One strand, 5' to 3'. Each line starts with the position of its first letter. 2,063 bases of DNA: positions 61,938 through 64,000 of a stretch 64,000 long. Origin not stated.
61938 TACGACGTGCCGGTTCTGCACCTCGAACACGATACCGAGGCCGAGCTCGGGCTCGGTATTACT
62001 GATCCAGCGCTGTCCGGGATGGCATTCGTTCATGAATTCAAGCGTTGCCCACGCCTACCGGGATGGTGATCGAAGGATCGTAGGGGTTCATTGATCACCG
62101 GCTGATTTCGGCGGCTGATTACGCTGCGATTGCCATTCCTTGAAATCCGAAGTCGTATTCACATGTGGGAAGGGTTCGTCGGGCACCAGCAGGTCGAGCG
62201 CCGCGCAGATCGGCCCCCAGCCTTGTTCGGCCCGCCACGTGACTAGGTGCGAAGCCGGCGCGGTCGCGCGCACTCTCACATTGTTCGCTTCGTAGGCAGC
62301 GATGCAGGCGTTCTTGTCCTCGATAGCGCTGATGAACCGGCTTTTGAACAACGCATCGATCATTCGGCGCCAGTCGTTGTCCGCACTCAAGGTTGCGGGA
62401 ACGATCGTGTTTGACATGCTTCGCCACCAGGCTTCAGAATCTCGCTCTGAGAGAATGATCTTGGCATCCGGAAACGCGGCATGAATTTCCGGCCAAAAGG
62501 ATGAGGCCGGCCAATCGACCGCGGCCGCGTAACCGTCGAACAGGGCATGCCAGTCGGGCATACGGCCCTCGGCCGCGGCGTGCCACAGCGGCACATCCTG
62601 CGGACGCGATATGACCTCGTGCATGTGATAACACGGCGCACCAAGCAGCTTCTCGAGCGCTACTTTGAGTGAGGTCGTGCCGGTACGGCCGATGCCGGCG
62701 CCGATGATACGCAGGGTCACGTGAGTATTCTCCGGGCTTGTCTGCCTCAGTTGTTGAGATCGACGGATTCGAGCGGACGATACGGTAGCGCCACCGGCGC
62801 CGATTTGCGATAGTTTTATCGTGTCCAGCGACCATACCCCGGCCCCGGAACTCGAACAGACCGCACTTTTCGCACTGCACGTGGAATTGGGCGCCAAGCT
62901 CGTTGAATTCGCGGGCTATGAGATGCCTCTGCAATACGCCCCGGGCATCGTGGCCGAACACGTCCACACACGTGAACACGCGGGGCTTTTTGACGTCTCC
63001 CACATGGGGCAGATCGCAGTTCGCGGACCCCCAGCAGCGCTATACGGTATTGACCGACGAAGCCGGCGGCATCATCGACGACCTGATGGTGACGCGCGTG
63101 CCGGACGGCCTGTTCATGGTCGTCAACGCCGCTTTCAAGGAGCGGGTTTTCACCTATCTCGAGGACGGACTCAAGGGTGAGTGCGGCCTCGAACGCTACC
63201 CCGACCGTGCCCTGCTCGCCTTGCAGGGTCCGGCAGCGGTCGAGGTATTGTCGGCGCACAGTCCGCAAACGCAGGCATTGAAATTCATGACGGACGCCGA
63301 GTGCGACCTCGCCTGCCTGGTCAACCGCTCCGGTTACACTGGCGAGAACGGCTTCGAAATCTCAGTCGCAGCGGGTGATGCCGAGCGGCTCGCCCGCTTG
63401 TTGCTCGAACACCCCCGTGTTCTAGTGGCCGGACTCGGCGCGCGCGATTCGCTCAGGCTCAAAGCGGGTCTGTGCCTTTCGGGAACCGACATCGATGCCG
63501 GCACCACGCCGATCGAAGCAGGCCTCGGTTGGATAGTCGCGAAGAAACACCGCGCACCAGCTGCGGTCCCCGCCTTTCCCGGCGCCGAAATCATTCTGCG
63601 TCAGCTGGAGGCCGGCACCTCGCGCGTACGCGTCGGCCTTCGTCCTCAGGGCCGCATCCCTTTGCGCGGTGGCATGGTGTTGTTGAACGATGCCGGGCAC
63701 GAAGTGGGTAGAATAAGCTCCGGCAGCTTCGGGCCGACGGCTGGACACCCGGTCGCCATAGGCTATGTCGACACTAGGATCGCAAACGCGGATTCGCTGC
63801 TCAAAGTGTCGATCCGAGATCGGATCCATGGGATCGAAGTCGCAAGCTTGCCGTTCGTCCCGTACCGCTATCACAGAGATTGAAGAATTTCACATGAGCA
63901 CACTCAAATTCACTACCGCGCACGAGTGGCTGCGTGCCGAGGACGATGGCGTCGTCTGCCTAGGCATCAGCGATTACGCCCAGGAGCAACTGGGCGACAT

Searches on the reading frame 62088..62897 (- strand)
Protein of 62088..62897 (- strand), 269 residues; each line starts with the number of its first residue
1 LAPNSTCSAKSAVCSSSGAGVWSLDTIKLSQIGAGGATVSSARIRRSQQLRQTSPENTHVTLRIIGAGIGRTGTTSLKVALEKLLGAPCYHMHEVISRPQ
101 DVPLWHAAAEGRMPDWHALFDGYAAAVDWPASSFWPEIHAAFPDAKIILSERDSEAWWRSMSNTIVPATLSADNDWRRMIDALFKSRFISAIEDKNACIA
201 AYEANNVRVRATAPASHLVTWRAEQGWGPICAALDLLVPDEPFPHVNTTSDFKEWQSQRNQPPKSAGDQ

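Call 13: search_protein_families(library=pfam, proteins=[window:62088-62897:-], max_evalue=0.001)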
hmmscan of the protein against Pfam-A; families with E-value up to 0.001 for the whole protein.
window:62088-62897:- (269 aa): 2 families
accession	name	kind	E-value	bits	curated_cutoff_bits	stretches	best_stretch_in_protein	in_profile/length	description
PF17784.7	Sulfotransfer_4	-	2.5e-59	201.1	22.8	1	63-252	1-215/215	Sulfotransferase domain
PF13469.12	Sulfotransfer_3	-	0.00022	22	27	0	136-173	116-154/216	Sulfotransferase family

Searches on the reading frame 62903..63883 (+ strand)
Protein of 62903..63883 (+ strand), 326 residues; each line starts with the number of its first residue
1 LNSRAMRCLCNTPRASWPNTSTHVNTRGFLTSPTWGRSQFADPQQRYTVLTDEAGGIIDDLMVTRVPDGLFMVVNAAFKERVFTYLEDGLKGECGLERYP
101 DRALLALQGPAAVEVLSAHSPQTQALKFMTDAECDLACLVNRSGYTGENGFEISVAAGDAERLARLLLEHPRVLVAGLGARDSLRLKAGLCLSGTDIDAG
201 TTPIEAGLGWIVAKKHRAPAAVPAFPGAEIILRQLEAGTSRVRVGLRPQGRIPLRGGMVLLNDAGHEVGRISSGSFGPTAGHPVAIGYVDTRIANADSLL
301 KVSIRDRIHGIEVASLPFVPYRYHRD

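Call 67: search_protein_families(library=pfam, proteins=[window:62903-63883:+], max_evalue=0.00001)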
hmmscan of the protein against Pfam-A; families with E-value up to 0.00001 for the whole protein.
window:62903-63883:+ (326 aa): 2 families
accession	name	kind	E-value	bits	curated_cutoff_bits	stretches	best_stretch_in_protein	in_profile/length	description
PF01571.26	GCV_T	-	8.1e-46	156.8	25.6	1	44-210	77-254/255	Aminomethyltransferase folate-binding domain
PF08669.17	GCV_T_C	-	1e-13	51.4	25.9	1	241-319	1-79/80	Glycine cleavage T-protein C-terminal barrel domain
